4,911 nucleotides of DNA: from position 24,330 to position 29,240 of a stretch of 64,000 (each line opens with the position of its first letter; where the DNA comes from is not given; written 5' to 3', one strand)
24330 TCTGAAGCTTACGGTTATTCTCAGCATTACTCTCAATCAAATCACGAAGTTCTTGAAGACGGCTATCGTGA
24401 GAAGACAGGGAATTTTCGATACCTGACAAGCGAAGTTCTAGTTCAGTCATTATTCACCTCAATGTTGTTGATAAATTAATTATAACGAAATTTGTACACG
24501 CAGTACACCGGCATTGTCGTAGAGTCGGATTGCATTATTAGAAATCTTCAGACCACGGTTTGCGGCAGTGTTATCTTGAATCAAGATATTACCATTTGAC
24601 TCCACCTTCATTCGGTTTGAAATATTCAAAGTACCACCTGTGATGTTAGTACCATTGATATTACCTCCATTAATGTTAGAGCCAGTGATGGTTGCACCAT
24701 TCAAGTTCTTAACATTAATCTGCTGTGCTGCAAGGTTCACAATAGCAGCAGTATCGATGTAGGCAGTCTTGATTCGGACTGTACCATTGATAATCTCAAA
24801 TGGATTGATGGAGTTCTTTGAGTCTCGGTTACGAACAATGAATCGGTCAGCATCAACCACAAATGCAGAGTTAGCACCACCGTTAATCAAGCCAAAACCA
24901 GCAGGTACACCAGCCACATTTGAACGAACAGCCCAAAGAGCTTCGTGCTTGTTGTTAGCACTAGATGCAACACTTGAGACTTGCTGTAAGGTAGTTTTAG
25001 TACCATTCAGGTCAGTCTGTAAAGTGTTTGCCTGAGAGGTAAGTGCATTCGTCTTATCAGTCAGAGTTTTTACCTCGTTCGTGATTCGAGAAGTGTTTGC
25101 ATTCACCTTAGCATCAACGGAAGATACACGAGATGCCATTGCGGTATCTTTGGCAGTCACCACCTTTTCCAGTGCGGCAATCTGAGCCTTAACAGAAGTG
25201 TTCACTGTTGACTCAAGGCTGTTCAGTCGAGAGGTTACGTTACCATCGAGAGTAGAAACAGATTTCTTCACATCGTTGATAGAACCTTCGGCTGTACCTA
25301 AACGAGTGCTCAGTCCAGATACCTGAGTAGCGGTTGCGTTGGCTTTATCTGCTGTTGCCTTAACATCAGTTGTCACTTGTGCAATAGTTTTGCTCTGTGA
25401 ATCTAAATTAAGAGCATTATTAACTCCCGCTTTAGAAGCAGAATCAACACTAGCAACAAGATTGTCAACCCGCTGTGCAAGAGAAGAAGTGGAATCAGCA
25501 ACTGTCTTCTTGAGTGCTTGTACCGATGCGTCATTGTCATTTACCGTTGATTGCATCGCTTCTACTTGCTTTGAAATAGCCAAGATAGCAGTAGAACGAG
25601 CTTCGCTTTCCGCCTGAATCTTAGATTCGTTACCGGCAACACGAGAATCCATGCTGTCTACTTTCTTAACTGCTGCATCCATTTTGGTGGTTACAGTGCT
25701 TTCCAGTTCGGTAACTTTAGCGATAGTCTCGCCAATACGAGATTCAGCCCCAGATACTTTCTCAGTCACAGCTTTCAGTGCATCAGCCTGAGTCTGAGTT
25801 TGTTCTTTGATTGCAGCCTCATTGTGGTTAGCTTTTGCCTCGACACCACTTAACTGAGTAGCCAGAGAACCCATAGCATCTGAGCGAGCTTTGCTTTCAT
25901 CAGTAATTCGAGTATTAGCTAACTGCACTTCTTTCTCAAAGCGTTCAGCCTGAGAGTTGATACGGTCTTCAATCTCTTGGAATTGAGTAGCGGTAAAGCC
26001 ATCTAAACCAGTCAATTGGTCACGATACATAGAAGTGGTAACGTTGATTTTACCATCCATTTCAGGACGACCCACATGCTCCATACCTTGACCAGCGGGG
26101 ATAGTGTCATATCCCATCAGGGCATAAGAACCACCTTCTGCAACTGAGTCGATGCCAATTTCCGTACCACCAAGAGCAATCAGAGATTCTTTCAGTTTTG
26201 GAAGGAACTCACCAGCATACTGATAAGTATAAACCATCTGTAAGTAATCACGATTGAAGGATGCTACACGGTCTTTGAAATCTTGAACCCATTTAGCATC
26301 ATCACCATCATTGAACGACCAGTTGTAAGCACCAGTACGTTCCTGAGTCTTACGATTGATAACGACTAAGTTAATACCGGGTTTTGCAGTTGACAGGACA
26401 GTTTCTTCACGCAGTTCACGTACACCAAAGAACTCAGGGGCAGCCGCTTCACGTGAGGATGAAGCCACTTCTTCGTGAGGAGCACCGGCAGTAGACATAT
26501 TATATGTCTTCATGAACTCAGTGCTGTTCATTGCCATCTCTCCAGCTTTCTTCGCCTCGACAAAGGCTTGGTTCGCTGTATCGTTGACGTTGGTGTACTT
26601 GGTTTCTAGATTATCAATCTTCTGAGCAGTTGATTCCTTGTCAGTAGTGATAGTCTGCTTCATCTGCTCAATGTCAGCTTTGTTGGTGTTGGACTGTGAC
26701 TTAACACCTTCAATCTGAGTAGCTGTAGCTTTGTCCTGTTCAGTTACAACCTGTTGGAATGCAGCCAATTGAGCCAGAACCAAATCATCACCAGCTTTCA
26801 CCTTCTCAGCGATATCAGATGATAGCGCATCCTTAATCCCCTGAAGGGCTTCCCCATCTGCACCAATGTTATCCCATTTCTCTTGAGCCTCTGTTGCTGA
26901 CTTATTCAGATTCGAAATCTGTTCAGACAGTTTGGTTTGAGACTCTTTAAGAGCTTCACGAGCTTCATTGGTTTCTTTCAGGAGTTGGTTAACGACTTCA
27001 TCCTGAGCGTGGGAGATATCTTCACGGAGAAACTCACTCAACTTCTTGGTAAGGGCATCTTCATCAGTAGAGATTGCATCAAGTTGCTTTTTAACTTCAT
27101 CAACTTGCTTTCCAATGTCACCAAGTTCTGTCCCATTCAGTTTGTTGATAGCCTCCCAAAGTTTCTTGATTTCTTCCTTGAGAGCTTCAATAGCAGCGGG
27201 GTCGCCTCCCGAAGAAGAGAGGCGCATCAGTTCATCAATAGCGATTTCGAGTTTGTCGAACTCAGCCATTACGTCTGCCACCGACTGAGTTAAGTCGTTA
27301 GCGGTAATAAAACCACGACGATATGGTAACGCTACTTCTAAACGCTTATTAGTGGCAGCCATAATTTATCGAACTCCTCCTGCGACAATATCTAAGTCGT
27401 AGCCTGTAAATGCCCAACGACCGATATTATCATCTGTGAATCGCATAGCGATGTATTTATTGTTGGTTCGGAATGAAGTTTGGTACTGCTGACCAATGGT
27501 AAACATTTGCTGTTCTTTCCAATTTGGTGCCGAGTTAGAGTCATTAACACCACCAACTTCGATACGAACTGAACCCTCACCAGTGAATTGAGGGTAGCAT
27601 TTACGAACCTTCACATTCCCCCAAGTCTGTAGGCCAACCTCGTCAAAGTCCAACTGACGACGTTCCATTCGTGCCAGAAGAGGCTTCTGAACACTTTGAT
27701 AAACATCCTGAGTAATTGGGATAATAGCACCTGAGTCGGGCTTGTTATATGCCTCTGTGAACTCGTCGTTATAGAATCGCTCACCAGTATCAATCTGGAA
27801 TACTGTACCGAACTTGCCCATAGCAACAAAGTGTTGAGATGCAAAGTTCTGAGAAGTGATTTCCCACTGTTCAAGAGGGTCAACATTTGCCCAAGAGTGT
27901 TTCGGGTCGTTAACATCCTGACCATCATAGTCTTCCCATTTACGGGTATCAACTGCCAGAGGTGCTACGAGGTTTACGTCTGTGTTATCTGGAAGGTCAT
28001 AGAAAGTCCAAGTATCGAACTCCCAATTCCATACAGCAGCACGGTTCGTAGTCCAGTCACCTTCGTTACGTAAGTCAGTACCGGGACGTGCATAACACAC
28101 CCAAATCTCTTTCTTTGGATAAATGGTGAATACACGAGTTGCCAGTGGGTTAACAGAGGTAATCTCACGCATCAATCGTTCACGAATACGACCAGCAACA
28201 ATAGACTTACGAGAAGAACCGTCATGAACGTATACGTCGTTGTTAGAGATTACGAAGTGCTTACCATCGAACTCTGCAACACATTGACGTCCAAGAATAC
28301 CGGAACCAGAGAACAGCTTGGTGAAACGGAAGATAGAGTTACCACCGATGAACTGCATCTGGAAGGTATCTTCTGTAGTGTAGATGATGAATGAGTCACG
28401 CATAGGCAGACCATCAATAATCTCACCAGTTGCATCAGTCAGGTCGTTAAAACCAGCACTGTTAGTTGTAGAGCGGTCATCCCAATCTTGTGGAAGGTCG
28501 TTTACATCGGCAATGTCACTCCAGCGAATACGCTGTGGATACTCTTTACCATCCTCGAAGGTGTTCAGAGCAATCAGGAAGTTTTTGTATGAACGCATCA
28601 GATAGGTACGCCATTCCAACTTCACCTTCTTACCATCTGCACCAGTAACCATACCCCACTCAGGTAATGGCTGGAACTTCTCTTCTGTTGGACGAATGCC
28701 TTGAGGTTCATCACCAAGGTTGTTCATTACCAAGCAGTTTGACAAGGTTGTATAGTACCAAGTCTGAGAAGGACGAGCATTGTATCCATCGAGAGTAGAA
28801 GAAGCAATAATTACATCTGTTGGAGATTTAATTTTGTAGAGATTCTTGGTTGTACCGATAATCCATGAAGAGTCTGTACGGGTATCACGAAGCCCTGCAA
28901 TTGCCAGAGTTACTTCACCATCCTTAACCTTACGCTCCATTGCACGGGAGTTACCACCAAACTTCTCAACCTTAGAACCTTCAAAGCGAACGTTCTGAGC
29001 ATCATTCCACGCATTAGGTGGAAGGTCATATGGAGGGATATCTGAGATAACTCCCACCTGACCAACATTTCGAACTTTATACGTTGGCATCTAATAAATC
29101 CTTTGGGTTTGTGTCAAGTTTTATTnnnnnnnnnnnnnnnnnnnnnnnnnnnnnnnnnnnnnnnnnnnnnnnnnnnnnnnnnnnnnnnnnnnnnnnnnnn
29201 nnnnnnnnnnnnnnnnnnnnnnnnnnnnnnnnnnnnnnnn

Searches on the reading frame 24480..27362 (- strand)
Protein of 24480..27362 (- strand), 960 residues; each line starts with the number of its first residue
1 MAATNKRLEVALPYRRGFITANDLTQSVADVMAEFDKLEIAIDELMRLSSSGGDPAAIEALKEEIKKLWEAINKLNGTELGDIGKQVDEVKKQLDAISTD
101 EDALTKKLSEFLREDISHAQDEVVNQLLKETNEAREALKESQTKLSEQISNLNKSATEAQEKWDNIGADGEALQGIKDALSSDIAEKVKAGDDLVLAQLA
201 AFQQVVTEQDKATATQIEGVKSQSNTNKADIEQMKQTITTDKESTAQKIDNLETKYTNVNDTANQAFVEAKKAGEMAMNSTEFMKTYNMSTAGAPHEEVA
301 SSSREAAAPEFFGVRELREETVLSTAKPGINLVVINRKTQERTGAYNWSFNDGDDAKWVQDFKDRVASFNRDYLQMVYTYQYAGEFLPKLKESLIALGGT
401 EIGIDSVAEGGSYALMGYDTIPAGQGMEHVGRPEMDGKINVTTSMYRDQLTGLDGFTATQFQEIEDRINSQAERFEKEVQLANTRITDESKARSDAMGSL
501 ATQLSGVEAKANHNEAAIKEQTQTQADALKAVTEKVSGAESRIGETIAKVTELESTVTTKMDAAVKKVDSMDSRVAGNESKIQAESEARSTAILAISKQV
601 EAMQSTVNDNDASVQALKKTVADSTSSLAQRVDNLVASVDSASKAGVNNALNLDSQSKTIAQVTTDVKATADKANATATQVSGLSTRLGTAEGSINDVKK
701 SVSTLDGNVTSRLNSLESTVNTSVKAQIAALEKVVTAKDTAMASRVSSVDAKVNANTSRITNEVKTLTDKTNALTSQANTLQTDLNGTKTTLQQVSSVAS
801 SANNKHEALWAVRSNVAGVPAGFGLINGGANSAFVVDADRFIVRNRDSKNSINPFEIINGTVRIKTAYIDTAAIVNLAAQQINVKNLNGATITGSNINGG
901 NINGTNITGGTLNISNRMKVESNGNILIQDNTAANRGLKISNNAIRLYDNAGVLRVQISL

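Call 5: search_protein_families(library=pfam, proteins=[window:24480-27362:-], max_evalue=0.01)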
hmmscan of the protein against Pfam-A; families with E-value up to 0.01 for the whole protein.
window:24480-27362:- (960 aa): 6 families
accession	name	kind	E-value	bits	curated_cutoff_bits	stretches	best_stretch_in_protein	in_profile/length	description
PF09327.17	Phage_Tail_Tip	-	9.4e-14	51.8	22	1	792-912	2-115/139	Bacteriophage tail tip fiber protein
PF04513.17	Baculo_PEP_C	-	0.0001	22.8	38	0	65-167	18-112/140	Baculovirus polyhedron envelope protein, PEP, C terminus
PF22259.3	GPR128_GAIN_subdomA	-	0.00017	22.4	22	1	81-158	2-78/101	GPR128, GAIN subdomain A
PF10498.14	IFT57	-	0.00019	20.9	40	1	64-181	226-340/360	Intra-flagellar transport protein 57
PF13250.11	DUF4041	-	0.0056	17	27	0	58-77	23-42/56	Domain of unknown function (DUF4041)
PF01442.23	Apolipoprotein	-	0.0062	16.7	90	1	693-797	4-109/190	Apolipoprotein A1/A4/E domain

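Call 6: search_protein_families(library=phrogs, proteins=[window:24480-27362:-], max_evalue=0.001)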
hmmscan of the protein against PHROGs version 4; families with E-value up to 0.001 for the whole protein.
window:24480-27362:- (960 aa): 10 families
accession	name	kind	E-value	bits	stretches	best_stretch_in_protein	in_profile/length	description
phrog_496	-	tail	1e-31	111.4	1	698-959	371-620/769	tail fiber protein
phrog_2589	-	tail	6.3e-23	80.2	1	663-891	3346-3562/3686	tail protein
phrog_5269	-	unknown function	2.5e-14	54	2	664-911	92-340/564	-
phrog_16534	-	tail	1e-12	49.2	1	739-958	114-319/322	tail fiber protein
phrog_167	-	tail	2.3e-08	33.2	1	459-818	173-518/1555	tail length tape measure protein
phrog_37064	-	tail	7.4e-07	28.2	0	110-282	394-568/1491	tail fiber protein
phrog_5616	-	tail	9e-07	28.5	1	657-885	615-860/873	tail fiber protein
phrog_4211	-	tail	1.2e-06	26.8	1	464-805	1194-1521/2625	tail length tape measure protein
phrog_5911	-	tail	4.3e-05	21.1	1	459-797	396-751/3089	tail protein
phrog_1686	-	tail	0.00079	18.3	1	36-279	554-787/1224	tail length tape measure protein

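Call 61: search_protein_families(library=ncbifam, proteins=[window:24480-27362:-], max_evalue=0.01)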
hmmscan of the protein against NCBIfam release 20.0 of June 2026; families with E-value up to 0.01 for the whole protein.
window:24480-27362:- (960 aa): 8 families
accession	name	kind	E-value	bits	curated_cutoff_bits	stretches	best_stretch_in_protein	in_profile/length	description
NF045487.1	ASRP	equivalog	1.3e-14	53.8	300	2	462-812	124-458/593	archaea-specific SMC-related protein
TIGR02168.1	SMC_prok_B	equivalog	2.8e-09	35.3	567.35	2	546-800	687-948/1181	chromosome segregation protein SMC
TIGR02169.1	SMC_prok_A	equivalog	4.4e-07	28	729.4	2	602-807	675-879/1165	chromosome segregation protein SMC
NF045780.1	TrlF_fam_ATP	equivalog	6.4e-06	25.2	350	1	54-383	478-816/944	TrlF family AAA-like ATPase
NF041035.1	Rad50_Halo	equivalog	1.3e-05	23.8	1000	1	466-807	258-603/883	DNA double-strand break repair ATPase Rad50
TIGR04523.1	Mplasa_alph_rch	subfamily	0.00011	20.4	270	1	58-289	463-687/745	helix-rich protein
NF047516.1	LA_3659_fam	equivalog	0.0054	16.3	36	1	653-769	94-214/221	LA_3659 family protein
NF047514.1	SpiroCoCo_N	equivalog_domain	0.0054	16.3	75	1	653-769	94-214/221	SpiroCoCo family coiled-coil protein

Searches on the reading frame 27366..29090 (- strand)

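Call 5: search_protein_families(library=pfam, proteins=[window:27366-29090:-], max_evalue=0.01)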
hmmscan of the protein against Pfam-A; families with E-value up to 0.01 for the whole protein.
window:27366-29090:- (574 aa): 0 families

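Call 6: search_protein_families(library=phrogs, proteins=[window:27366-29090:-], max_evalue=0.001)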
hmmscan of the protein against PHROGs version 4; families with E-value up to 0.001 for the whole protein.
window:27366-29090:- (574 aa): 2 families
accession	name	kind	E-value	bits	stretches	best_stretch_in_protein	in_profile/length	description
phrog_3287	-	head and packaging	3.7e-126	423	1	3-572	3-522/524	virion structural protein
phrog_14417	-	tail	1.6e-75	255.5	2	99-573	525-1004/1005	tail fiber protein; host specificity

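Call 61: search_protein_families(library=ncbifam, proteins=[window:27366-29090:-], max_evalue=0.01)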
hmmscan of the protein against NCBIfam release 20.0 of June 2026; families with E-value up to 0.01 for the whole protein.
window:27366-29090:- (574 aa): 0 families
